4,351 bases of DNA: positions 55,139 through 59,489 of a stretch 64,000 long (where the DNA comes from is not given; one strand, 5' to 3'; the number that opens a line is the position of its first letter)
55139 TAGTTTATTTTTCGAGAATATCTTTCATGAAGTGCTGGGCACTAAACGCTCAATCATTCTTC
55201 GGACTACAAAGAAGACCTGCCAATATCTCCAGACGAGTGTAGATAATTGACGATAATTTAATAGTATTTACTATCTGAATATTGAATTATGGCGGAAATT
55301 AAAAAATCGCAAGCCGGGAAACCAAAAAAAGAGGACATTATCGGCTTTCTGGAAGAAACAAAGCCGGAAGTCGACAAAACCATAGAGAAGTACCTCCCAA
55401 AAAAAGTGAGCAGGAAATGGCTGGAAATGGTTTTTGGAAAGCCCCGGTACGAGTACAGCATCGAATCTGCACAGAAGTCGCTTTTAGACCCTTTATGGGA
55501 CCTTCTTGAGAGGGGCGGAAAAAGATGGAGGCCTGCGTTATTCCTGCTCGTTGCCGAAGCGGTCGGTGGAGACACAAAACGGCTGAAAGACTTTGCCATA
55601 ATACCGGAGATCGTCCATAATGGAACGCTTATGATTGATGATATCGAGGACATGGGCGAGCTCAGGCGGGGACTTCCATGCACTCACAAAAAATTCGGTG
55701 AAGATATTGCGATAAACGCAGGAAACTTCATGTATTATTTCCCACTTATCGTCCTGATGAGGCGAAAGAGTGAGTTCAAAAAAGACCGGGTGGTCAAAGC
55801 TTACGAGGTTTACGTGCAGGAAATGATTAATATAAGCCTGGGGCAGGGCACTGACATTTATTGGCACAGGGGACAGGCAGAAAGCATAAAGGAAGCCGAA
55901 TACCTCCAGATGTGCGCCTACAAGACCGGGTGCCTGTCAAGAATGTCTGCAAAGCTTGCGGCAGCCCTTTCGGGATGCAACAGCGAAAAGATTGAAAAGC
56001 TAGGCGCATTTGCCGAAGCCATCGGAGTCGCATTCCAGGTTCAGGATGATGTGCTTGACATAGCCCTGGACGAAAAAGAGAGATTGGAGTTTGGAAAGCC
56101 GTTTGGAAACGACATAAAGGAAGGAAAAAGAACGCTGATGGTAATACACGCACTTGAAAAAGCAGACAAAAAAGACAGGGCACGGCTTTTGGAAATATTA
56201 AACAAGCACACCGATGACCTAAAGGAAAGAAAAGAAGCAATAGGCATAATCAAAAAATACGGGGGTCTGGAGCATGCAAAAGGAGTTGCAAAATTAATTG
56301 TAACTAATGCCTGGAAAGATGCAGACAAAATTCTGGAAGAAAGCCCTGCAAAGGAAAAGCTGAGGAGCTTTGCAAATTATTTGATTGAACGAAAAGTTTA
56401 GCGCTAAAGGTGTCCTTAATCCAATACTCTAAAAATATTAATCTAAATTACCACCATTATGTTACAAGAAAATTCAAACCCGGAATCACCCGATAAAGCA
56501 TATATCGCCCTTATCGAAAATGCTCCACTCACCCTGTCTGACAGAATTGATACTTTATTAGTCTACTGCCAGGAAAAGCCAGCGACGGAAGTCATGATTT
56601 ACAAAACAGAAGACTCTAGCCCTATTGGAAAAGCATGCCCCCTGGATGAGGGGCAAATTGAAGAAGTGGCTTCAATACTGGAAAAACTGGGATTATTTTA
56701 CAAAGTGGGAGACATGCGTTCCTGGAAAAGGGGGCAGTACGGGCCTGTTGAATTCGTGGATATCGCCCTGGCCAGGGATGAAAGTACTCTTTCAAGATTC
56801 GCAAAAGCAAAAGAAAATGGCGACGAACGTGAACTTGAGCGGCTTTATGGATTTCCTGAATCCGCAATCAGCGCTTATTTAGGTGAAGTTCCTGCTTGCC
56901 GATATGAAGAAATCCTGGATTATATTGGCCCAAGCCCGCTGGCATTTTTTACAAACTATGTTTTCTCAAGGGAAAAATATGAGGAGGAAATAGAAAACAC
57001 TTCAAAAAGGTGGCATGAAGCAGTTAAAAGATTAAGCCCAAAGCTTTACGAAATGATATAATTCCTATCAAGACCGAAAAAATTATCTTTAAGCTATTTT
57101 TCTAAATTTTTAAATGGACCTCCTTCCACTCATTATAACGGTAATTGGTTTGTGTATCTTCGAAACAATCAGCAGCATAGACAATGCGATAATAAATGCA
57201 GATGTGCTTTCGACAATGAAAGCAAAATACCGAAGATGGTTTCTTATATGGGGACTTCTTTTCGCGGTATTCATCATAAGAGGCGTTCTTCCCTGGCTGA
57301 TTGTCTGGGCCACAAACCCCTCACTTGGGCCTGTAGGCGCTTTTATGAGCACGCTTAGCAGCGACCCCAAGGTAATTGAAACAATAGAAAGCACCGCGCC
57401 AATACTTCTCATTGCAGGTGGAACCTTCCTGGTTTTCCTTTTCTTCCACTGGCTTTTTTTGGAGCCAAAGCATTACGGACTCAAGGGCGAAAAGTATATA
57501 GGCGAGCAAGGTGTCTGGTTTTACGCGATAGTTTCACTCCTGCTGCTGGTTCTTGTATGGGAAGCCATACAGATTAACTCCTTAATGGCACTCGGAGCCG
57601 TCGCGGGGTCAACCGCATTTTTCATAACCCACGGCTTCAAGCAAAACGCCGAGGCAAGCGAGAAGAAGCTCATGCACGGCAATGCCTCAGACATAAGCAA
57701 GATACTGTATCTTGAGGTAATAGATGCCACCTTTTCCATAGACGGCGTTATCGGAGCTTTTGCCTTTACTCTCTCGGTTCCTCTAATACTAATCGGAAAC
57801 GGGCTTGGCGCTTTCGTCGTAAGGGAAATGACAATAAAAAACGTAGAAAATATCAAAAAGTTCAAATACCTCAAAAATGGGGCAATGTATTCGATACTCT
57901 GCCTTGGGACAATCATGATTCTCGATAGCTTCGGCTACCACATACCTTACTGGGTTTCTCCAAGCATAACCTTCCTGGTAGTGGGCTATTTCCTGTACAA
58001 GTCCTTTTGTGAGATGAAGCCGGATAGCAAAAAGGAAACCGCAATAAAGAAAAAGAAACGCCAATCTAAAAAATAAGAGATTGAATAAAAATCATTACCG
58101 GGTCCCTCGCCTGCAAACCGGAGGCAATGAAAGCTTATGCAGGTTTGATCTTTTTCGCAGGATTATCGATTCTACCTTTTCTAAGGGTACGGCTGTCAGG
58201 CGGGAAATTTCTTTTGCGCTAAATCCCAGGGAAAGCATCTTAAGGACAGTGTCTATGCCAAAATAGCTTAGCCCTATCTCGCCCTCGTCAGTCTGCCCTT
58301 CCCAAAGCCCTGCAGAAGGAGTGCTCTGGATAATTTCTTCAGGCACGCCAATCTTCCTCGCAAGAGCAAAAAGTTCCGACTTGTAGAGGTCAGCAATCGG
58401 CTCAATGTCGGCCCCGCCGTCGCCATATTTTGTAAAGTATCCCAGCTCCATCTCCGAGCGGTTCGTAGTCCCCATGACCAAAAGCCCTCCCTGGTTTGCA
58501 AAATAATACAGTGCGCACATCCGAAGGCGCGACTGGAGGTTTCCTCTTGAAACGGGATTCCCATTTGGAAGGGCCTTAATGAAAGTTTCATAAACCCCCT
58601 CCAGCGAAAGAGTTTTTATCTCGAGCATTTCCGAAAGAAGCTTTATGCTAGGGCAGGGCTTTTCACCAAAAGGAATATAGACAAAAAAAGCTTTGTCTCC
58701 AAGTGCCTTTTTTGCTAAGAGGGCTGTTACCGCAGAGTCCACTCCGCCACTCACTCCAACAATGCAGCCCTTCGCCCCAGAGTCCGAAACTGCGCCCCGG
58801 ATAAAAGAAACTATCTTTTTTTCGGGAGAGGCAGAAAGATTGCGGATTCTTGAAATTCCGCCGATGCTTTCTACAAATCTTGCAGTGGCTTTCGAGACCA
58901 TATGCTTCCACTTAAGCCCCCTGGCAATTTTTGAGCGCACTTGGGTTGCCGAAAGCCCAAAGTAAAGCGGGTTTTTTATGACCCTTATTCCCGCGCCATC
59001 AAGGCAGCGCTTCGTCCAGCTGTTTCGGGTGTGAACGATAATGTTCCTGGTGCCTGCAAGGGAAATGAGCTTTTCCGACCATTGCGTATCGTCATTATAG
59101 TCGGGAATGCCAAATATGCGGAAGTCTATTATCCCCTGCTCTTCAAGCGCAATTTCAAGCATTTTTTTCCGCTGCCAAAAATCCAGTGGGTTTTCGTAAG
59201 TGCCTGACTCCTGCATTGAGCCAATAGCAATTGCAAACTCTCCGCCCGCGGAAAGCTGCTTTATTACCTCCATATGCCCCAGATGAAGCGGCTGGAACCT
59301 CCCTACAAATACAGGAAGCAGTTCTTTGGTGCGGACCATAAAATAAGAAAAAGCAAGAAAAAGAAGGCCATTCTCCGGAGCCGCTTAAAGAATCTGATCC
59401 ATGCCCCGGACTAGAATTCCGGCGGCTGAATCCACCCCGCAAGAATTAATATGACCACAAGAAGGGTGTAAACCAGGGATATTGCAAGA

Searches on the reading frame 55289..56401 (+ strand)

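Call 76: search_protein_families(library=pfam, proteins=[window:55289-56401:+], max_evalue=0.00001)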
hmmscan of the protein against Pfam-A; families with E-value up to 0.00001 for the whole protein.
window:55289-56401:+ (370 aa): 1 family
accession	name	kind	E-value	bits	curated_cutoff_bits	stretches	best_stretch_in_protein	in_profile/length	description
PF00348.22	polyprenyl_synt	-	1.1e-68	231.7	27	1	63-319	2-249/251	Polyprenyl synthetase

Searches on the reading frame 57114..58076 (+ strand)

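Call 76: search_protein_families(library=pfam, proteins=[window:57114-58076:+], max_evalue=0.00001)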
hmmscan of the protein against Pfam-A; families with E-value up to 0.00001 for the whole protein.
window:57114-58076:+ (320 aa): 2 families
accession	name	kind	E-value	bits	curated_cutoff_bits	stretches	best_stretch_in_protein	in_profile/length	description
PF04332.21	DUF475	-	2.6e-46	159.3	27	1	22-299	1-288/293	Protein of unknown function (DUF475)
PF03741.22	TerC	-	2.2e-18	67.1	27.8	2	136-271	40-177/178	Integral membrane protein TerC family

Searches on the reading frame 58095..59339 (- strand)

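Call 76: search_protein_families(library=pfam, proteins=[window:58095-59339:-], max_evalue=0.00001)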
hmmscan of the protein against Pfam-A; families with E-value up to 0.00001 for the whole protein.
window:58095-59339:- (414 aa): 2 families
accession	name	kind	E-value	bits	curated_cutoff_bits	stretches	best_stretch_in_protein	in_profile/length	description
PF02540.23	NAD_synthase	-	3.4e-65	220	21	1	175-406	4-242/242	NAD synthase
PF01467.32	CTP_transf_like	-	1.5e-09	38.6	21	1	10-136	1-132/133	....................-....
